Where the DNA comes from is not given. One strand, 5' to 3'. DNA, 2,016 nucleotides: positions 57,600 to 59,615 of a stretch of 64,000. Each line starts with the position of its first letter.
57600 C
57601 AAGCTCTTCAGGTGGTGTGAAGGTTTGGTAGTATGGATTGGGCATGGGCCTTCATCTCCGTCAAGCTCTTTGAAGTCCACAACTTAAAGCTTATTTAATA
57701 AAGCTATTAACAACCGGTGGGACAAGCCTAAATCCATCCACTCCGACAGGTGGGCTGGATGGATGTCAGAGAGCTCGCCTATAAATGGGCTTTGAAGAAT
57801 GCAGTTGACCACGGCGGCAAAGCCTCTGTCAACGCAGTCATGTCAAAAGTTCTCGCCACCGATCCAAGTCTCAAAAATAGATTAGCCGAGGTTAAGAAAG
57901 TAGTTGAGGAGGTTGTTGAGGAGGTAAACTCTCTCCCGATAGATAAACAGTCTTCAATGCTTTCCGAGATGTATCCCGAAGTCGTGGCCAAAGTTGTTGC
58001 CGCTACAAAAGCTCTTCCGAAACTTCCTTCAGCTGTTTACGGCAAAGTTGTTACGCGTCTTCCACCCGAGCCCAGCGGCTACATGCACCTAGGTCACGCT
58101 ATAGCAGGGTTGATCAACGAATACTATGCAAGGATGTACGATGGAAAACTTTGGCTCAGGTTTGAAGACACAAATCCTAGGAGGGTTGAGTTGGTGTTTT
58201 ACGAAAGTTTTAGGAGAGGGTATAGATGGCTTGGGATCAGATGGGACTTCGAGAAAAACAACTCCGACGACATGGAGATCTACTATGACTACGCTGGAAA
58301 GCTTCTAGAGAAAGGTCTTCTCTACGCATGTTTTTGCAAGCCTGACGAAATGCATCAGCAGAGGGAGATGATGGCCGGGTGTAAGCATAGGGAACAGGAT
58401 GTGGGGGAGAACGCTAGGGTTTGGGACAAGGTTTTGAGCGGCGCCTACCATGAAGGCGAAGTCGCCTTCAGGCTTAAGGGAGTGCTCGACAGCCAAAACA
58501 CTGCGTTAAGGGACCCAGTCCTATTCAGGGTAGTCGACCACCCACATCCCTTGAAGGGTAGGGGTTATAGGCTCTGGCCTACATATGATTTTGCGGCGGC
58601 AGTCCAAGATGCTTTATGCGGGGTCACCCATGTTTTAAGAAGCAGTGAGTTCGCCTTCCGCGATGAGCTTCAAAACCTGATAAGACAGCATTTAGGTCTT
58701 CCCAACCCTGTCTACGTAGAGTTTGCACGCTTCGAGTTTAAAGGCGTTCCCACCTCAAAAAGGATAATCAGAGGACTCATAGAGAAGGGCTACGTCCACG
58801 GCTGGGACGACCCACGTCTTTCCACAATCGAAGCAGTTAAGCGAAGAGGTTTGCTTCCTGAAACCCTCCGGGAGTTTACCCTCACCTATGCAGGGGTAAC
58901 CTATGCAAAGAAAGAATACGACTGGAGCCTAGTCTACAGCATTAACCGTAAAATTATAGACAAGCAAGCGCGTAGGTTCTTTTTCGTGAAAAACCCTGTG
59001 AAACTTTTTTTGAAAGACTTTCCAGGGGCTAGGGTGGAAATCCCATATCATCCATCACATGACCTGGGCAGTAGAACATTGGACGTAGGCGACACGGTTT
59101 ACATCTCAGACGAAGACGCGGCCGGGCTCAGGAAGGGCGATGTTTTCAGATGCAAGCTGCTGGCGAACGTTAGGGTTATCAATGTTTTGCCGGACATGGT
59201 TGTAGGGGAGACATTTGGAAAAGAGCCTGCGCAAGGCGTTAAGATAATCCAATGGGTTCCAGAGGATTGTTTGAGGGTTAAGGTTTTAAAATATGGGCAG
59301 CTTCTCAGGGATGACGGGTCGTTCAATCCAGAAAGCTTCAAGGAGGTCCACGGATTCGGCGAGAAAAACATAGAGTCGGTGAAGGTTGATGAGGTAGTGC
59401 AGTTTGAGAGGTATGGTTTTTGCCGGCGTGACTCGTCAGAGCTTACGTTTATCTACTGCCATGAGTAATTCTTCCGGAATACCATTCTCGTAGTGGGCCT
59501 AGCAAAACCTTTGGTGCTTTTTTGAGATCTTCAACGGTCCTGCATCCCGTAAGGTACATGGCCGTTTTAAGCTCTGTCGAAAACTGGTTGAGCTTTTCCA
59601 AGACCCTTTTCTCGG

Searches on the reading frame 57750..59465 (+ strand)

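Call 26: search_protein_families(library=pfam, proteins=[window:57750-59465:+], max_evalue=0.00001)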
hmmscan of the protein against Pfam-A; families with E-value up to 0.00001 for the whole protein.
window:57750-59465:+ (572 aa): 3 families
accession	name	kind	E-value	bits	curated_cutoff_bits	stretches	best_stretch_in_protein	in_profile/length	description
PF00749.27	tRNA-synt_1c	-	5e-70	236.3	23.4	1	99-403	1-312/314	tRNA synthetases class I (E and Q), catalytic domain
PF03950.23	tRNA-synt_1c_C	-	4e-14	53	23.9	1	407-479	1-76/91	tRNA synthetases class I (E and Q), anti-codon binding domain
PF20974.2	tRNA-synt_1c_C2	-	1.9e-13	51.3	23.9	1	499-561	1-69/69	tRNA synthetases class I (E and Q), anti-codon binding domain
